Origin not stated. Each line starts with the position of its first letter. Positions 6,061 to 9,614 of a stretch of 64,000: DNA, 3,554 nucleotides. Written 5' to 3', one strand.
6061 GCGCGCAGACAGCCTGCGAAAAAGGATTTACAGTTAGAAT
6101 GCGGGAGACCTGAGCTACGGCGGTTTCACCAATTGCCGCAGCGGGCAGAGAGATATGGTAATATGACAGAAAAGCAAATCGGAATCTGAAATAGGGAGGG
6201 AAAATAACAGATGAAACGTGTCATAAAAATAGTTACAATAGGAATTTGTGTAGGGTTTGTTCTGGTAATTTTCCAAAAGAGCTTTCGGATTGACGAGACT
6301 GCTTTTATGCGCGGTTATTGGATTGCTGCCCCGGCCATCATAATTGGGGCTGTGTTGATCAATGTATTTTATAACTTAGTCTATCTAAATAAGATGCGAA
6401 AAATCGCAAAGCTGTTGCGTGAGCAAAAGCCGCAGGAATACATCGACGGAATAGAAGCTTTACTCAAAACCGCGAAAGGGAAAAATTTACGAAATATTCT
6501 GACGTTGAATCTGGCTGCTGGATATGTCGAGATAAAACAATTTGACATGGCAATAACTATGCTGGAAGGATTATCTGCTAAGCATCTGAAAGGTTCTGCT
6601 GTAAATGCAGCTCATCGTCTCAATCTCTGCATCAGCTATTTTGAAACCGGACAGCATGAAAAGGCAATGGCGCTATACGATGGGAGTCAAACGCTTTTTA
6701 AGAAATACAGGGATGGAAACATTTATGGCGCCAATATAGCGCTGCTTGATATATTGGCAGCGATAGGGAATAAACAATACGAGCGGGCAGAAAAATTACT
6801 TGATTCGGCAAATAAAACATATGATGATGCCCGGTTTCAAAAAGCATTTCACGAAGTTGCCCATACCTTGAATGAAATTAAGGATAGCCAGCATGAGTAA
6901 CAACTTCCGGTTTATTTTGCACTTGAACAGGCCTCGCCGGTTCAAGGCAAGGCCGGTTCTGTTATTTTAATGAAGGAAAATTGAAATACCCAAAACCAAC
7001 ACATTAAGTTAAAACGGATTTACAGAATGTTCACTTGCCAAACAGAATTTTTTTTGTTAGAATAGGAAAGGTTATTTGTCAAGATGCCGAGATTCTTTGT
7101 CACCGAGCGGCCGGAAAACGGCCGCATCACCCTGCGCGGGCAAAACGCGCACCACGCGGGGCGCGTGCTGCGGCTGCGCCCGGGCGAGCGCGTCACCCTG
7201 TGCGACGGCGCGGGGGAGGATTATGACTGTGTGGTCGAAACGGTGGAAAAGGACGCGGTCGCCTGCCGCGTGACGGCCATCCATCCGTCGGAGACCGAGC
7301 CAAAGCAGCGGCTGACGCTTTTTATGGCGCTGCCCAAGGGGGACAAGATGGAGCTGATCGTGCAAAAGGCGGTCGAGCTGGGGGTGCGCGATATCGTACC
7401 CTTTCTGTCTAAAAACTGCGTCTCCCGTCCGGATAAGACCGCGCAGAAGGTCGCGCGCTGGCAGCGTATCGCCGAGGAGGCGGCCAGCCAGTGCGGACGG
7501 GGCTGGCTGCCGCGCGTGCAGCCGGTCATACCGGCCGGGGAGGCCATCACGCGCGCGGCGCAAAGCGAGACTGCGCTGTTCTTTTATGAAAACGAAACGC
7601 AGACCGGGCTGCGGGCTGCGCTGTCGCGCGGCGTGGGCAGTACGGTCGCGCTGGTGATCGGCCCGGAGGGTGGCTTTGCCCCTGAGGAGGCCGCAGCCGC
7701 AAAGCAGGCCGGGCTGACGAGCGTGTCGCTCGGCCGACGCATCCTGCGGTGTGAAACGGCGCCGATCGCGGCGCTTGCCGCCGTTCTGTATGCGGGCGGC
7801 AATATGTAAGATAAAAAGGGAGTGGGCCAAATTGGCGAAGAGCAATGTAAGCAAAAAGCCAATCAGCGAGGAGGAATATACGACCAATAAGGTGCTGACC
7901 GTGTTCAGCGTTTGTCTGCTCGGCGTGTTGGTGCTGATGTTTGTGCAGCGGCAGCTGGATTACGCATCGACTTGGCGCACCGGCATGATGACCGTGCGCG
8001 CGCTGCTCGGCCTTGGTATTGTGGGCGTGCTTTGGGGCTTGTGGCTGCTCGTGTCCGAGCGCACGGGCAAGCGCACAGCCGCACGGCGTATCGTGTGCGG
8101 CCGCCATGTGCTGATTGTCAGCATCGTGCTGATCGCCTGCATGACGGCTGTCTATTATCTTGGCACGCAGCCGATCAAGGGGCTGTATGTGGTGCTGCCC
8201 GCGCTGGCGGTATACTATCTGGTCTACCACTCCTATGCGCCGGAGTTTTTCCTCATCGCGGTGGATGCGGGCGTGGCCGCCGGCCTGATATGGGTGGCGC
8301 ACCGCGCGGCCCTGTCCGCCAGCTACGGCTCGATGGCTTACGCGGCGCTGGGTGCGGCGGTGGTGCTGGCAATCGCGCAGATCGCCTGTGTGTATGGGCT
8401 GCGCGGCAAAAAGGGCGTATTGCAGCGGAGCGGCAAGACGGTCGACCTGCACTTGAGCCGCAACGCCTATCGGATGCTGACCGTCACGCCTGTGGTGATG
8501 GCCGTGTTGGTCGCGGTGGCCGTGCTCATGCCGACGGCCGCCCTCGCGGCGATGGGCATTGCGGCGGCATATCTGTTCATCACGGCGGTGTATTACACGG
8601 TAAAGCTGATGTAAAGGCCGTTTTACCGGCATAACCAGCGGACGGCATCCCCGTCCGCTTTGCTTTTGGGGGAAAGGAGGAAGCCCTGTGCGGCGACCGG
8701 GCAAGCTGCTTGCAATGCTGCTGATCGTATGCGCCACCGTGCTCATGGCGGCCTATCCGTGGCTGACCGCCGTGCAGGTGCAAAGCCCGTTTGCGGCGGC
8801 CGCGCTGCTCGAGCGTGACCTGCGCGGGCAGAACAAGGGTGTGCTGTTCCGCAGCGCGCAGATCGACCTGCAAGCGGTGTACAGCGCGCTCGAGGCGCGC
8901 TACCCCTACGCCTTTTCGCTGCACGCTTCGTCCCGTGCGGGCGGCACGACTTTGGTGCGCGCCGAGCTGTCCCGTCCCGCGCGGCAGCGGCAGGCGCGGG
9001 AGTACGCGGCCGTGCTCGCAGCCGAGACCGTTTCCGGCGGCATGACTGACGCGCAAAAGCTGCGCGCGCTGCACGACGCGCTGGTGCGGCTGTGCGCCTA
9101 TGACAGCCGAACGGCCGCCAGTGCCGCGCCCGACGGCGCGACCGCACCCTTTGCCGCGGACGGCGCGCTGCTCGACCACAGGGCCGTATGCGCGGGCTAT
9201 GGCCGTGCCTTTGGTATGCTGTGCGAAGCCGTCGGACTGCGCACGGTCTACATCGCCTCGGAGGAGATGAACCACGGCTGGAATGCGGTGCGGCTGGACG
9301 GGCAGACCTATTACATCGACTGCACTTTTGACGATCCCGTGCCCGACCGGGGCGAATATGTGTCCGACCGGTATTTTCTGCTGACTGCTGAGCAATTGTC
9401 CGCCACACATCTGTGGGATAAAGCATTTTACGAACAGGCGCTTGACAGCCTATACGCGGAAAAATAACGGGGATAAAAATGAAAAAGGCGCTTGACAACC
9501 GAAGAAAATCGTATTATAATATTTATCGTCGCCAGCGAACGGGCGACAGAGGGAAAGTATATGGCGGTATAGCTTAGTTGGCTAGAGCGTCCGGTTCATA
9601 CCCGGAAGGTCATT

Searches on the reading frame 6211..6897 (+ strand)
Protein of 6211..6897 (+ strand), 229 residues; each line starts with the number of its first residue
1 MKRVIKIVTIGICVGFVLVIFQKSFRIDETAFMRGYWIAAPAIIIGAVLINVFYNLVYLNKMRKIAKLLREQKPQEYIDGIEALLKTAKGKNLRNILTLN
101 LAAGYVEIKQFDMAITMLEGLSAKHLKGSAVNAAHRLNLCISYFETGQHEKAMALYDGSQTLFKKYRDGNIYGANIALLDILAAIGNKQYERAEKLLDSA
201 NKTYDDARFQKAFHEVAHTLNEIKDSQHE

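Call 54: search_protein_families(library=ncbifam, proteins=[window:6211-6897:+], max_evalue=0.001)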
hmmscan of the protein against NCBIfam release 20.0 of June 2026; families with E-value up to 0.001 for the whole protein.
window:6211-6897:+ (229 aa): 3 families
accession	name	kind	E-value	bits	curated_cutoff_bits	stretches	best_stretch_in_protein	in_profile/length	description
NF052400.1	M48_BAM_BepA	equivalog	0.00017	20.5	570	0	55-125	340-405/483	beta-barrel assembly-enhancing protease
NF052415.1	T3SS_chap_SctY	equivalog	0.00021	21.7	70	0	101-158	12-65/106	type III secretion apparatus assembly chaperone SctY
NF033758.1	gliding_GltE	equivalog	0.00085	18.4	225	0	124-162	281-319/411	adventurous gliding motility TPR repeat lipoprotein GltE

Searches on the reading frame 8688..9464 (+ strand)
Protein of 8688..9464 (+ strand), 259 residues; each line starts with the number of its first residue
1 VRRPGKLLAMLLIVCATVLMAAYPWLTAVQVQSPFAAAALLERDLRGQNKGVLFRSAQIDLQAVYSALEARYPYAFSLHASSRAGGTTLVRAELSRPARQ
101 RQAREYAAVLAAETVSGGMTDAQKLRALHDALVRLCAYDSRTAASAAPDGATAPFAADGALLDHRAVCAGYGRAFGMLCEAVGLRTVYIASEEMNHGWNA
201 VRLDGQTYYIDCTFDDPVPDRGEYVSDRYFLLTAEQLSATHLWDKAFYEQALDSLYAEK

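Call 54: search_protein_families(library=ncbifam, proteins=[window:8688-9464:+], max_evalue=0.001)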
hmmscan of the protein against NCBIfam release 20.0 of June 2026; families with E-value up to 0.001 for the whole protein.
window:8688-9464:+ (259 aa): 1 family
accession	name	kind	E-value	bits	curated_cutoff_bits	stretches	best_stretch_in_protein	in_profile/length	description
NF045980.1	MAG6410_fam_LP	equivalog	2.6e-15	55.9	450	1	100-247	147-295/622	MAG6410 family transglutaminase-related lipoprotein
